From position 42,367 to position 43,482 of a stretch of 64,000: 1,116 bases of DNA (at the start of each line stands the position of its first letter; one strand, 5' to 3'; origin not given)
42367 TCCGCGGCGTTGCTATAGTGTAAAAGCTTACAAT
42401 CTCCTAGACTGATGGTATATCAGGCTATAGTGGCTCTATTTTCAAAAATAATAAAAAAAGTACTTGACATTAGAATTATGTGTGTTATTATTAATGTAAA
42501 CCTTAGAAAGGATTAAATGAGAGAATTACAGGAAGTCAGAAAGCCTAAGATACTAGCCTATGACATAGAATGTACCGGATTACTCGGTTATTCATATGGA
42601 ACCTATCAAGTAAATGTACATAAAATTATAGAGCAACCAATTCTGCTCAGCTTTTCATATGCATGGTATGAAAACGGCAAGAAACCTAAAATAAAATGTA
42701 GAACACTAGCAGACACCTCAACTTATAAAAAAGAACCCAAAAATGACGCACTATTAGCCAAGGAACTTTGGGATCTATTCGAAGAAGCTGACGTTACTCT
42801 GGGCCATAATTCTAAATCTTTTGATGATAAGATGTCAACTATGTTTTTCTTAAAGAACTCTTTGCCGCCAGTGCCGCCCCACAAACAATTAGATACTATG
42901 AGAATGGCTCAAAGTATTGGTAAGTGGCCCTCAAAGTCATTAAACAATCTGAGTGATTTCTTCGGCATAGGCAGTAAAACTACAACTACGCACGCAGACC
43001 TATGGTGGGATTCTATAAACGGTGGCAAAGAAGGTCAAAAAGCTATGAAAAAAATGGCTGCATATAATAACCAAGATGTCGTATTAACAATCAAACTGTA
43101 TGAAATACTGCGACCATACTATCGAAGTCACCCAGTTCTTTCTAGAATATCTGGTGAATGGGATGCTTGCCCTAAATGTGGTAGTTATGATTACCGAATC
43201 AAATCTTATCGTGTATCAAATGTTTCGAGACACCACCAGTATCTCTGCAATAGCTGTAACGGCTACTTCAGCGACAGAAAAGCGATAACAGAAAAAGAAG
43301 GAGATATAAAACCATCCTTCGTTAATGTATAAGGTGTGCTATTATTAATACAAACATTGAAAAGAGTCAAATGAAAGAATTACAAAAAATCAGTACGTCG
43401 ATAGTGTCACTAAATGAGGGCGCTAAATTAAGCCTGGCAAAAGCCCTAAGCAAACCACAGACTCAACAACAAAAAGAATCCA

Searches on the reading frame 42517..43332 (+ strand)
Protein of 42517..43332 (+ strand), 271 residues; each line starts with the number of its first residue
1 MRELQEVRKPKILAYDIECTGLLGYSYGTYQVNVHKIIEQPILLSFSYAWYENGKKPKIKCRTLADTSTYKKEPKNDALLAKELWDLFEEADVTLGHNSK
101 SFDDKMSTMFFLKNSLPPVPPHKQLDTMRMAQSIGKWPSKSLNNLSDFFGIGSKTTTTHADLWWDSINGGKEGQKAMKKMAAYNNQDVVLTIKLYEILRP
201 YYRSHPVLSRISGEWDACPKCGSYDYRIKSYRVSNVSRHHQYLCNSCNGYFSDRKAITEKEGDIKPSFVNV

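Call 57: search_protein_families(library=pfam, proteins=[window:42517-43332:+], max_evalue=0.01)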
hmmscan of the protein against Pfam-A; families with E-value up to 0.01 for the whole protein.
window:42517-43332:+ (271 aa): 3 families
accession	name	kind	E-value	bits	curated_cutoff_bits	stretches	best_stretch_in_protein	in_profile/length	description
PF13482.12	RNase_H_2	-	1.6e-07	31.9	22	1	69-198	36-164/165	RNase_H superfamily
PF23451.1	Zn_ribbon_PaaD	-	0.0019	18.3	27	1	217-251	16-49/53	PaaD zinc beta ribbon domain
PF00929.31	RNase_T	-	0.0037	18.2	24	0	70-159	64-151/164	Exonuclease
